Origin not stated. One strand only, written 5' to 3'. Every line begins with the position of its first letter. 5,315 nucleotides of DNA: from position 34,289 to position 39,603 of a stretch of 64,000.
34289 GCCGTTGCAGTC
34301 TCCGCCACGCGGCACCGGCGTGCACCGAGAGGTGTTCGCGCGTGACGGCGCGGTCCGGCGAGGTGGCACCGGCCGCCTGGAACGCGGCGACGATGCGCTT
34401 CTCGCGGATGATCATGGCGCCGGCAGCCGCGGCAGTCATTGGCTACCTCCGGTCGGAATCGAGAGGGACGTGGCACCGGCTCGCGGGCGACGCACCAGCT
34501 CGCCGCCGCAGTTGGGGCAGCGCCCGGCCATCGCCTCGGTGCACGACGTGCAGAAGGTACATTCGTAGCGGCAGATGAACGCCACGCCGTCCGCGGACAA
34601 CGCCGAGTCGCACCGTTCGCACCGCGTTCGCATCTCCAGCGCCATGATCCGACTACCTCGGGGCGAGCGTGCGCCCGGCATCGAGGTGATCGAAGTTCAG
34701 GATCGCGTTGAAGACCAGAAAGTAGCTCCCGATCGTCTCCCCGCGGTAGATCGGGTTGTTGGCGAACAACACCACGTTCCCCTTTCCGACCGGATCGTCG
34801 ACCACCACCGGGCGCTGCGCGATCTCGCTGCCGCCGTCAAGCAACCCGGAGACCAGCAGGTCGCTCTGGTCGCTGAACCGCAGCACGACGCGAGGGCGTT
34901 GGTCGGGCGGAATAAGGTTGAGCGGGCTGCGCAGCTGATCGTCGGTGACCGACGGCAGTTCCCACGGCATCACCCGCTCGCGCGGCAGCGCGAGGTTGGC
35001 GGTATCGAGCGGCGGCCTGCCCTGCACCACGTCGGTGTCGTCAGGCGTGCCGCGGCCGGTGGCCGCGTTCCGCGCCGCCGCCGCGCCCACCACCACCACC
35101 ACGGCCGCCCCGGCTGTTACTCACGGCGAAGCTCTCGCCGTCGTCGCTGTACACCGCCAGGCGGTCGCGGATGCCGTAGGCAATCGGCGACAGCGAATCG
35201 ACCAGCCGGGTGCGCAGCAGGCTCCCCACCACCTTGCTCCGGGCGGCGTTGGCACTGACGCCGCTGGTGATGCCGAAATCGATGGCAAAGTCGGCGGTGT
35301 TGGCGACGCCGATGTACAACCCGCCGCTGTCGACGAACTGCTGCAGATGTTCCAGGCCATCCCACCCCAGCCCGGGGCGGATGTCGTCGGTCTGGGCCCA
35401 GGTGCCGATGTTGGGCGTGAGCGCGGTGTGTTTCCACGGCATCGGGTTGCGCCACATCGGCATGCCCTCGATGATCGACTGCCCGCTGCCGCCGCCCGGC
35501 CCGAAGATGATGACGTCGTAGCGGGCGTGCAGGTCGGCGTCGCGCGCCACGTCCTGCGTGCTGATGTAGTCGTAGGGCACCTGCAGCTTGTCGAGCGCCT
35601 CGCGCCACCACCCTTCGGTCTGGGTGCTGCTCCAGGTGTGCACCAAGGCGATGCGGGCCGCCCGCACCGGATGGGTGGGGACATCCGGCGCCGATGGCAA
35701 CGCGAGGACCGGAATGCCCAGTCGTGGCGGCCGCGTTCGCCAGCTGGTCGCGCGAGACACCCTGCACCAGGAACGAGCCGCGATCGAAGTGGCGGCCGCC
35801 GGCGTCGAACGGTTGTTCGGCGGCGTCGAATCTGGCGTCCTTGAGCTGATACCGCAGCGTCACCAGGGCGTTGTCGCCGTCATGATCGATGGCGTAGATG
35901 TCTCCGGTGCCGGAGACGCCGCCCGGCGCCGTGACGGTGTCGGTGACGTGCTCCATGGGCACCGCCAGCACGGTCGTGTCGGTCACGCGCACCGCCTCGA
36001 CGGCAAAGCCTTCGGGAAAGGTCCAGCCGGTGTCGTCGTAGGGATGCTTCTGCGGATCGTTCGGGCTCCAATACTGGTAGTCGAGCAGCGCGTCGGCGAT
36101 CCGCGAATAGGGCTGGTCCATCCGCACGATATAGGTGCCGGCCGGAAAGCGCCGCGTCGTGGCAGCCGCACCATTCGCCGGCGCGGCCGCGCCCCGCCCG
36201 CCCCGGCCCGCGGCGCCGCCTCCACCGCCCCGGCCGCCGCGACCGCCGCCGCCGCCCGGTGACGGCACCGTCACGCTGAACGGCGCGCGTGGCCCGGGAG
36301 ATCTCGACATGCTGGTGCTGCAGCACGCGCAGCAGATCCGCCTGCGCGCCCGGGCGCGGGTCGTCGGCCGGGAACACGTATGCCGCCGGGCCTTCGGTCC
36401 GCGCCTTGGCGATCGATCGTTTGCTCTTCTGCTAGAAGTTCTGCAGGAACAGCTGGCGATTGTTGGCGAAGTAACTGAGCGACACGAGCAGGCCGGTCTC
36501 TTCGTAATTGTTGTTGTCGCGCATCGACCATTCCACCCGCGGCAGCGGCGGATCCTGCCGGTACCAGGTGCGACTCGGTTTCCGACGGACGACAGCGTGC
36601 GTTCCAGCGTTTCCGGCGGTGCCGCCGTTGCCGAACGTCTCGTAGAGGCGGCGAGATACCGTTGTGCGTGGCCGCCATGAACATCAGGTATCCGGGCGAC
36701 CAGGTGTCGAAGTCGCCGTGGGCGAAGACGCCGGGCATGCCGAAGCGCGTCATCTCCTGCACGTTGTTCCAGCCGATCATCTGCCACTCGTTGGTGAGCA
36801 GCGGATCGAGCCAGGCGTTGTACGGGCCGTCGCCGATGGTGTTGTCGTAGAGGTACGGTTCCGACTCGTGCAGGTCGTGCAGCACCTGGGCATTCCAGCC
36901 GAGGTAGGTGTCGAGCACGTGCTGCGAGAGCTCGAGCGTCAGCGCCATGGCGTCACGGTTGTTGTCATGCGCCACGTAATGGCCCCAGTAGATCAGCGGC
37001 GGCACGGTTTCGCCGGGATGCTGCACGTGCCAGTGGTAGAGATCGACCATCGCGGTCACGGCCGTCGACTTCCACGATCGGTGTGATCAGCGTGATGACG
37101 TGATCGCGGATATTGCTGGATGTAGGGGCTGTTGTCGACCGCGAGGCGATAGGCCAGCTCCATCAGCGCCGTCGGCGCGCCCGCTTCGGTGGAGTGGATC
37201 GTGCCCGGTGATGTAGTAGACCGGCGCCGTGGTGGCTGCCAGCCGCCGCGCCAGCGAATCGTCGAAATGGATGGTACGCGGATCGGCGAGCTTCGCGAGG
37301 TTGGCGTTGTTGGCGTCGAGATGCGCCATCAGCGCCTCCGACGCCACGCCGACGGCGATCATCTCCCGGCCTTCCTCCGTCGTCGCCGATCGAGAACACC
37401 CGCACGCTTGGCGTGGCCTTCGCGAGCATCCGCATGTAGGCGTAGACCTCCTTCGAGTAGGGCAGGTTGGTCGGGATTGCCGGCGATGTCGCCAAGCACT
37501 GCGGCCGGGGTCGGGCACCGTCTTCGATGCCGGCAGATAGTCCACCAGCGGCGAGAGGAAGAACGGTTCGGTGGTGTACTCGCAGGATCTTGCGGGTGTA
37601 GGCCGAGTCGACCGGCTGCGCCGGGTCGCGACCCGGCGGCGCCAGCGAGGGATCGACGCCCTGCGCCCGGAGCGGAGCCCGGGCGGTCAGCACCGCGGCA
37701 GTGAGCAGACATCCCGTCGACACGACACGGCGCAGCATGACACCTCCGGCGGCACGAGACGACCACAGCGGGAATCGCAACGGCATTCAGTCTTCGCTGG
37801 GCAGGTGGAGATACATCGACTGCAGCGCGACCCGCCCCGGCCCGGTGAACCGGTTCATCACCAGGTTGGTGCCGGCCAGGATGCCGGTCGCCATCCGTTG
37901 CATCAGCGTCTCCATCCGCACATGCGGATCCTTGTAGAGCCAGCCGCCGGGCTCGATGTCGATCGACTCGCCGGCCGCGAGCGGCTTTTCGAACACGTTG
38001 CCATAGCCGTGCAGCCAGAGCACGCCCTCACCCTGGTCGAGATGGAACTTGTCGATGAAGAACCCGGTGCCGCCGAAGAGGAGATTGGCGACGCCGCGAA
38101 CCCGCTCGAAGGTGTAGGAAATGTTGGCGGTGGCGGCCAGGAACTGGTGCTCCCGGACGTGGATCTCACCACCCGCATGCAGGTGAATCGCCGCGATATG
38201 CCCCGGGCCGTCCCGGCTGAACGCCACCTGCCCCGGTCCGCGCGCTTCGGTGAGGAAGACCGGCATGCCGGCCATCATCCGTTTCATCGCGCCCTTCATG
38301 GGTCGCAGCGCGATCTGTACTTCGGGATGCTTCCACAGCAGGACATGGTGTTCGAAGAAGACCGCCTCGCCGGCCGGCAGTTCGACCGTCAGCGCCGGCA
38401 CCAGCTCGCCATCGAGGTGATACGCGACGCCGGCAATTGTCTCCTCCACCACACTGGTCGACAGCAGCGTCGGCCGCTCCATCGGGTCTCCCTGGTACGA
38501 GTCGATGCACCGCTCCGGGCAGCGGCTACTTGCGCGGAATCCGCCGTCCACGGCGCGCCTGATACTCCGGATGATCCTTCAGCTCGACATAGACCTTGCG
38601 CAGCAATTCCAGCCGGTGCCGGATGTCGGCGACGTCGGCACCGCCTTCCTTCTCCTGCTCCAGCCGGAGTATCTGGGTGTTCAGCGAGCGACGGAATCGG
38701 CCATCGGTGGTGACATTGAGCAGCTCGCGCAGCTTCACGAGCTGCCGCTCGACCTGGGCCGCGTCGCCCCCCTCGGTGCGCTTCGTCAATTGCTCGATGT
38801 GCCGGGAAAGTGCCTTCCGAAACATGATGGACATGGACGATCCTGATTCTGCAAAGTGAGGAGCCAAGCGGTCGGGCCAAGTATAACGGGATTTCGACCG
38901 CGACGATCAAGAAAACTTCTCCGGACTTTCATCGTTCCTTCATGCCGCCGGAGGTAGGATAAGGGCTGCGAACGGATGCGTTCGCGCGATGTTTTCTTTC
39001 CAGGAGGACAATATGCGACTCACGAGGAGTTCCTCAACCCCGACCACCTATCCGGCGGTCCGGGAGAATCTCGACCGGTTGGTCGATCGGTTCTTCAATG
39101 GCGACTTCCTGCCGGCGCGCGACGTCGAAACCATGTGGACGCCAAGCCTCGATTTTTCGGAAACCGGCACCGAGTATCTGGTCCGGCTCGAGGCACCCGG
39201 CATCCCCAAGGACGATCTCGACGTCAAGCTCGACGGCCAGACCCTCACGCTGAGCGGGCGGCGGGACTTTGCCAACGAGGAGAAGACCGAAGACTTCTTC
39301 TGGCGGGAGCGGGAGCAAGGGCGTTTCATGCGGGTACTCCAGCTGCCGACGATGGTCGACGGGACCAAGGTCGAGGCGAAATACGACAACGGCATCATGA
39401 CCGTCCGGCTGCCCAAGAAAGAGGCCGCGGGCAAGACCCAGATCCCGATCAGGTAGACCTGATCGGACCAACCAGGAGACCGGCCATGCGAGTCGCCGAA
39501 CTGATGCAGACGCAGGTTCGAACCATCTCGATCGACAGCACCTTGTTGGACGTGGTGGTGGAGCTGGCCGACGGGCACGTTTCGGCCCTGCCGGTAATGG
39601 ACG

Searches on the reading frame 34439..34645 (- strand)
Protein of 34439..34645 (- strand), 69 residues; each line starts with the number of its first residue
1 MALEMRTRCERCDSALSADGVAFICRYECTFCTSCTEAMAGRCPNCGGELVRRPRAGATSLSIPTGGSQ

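Call 53: search_protein_families(library=pfam, proteins=[window:34439-34645:-], max_evalue=0.001)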
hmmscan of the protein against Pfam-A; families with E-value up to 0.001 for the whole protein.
seq(69 aa): 1 family
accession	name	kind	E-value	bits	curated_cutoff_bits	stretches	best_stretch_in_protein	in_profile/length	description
PF06906.16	DUF1272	-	6e-24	84.4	25.3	1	2-55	1-56/57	Protein of unknown function (DUF1272)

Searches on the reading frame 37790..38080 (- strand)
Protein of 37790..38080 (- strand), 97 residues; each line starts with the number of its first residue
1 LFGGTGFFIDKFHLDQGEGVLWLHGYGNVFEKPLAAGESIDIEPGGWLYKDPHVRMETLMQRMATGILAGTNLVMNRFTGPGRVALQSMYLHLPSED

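Call 59: find_encoding_contigs(protein=window:37790-38080:-, flank=5000, max_places=5)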
Protein window:37790-38080:- (97 aa): no gene with exactly this product is on record in the collection.

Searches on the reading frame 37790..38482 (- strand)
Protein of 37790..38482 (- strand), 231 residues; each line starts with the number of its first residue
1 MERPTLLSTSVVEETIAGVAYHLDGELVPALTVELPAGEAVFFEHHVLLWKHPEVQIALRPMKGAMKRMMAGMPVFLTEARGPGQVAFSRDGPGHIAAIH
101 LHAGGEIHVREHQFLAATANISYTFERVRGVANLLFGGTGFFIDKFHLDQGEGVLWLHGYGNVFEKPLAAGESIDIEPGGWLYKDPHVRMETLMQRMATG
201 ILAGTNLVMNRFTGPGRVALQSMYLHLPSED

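Call 19: find_encoding_contigs(protein=window:37790-38482:-, flank=10000, max_places=6)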
Protein seq(231 aa) (231 aa): no gene with exactly this product is on record in the collection.

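Call 53: search_protein_families(library=pfam, proteins=[window:37790-38482:-], max_evalue=0.001)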
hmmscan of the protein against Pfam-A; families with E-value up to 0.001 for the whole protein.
seq(231 aa): 1 family
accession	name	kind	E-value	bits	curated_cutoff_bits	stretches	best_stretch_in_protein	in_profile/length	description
PF01987.23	AIM24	-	1.4e-39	136.4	25.7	1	21-223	1-205/205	Mitochondrial biogenesis AIM24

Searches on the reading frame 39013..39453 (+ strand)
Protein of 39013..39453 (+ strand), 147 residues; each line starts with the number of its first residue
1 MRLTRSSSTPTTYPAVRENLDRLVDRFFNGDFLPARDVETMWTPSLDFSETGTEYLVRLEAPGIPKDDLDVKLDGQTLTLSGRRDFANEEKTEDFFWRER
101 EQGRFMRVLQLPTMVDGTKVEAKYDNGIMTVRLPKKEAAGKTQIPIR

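Call 21: list_cluster_members(proteins=[window:39013-39453:+, window:38529-38834:-, window:33001-33387:-, window:33497-34135:-, window:34656-35102:-, window:34439-34645:-, window:37790-38551:-, window:38989-39453:+, window:33001-33441:-, window:34439-34681:-])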
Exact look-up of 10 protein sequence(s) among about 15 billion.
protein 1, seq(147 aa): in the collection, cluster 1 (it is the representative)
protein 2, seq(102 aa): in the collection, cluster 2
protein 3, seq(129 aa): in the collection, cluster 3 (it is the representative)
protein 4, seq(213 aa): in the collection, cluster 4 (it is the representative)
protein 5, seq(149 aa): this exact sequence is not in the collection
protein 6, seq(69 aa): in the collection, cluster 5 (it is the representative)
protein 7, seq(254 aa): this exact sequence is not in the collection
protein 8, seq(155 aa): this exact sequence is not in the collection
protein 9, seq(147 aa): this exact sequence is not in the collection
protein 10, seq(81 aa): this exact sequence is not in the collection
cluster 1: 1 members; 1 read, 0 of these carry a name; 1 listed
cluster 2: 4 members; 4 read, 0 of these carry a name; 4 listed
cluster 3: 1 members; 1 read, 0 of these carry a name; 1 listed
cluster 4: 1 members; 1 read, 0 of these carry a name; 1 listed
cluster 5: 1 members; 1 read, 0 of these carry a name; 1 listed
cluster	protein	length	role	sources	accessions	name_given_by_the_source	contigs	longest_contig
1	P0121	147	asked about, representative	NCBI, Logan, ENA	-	-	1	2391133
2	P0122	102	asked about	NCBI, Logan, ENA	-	-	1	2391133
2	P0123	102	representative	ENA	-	-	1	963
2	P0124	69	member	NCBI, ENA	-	-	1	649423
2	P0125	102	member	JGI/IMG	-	-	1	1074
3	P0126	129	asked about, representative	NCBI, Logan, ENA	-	-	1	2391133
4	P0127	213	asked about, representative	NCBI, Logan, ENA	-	-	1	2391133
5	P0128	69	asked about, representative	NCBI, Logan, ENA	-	-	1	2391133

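Call 22: find_encoding_contigs(protein=P0128, flank=10000, max_places=6)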
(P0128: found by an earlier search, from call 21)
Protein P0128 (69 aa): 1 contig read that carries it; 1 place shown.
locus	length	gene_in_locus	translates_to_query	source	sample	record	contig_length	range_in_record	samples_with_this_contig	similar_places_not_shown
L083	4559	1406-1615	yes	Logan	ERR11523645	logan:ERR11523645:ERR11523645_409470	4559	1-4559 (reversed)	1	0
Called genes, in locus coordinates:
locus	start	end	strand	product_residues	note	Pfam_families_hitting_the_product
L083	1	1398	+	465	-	?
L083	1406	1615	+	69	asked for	PF06906:DUF1272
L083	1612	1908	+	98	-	-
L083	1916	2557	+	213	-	PF01596:Methyltransf_3, PF01135:PCMT (weak), PF13578:Methyltransf_24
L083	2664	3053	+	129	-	PF01047:MarR, PF12802:MarR_2, PF09339:HTH_IclR (faint), PF13463:HTH_27 (weak)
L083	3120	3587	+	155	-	PF03703:bPH_2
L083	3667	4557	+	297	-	?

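Call 25: find_encoding_contigs(protein=P0122, flank=10000, max_places=6)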
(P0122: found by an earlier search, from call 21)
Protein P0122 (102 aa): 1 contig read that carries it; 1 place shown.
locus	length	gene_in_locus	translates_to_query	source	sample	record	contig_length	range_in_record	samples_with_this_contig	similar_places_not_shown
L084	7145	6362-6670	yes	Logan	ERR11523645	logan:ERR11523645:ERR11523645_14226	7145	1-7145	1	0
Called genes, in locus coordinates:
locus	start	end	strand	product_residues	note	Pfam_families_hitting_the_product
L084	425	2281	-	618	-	PF17899:Peptidase_M61_N, PF05299:Peptidase_M61, PF13180:PDZ_2 (weak), PF17820:PDZ_6 (weak)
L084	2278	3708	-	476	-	PF13360:PQQ_2, PF13570:Beta-prop_ACSF4 (weak)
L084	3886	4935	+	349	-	-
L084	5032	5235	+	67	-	PF11127:YgaP-like_TM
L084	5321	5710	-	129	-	PF00571:CBS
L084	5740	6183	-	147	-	PF00011:HSP20, PF17886:ArsA_HSP20 (weak)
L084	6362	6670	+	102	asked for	-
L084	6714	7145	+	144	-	?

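Call 26: find_encoding_contigs(protein=P0121, flank=10000, max_places=6)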
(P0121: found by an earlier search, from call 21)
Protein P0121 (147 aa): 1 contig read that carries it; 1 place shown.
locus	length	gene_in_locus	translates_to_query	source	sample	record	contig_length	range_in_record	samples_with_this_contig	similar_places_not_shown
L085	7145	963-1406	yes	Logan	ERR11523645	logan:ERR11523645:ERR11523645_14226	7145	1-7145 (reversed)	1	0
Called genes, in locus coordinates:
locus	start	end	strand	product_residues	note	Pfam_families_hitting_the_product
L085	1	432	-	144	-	?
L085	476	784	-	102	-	-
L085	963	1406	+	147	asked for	PF00011:HSP20, PF17886:ArsA_HSP20 (weak)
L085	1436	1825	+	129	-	PF00571:CBS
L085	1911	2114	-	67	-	PF11127:YgaP-like_TM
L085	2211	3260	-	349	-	-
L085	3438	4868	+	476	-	PF13360:PQQ_2, PF13570:Beta-prop_ACSF4 (weak)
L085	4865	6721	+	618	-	PF17899:Peptidase_M61_N, PF05299:Peptidase_M61, PF13180:PDZ_2 (weak), PF17820:PDZ_6 (weak)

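Call 40: list_cluster_members(proteins=[L083:1-1395:+, L084:6714-7145:+])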
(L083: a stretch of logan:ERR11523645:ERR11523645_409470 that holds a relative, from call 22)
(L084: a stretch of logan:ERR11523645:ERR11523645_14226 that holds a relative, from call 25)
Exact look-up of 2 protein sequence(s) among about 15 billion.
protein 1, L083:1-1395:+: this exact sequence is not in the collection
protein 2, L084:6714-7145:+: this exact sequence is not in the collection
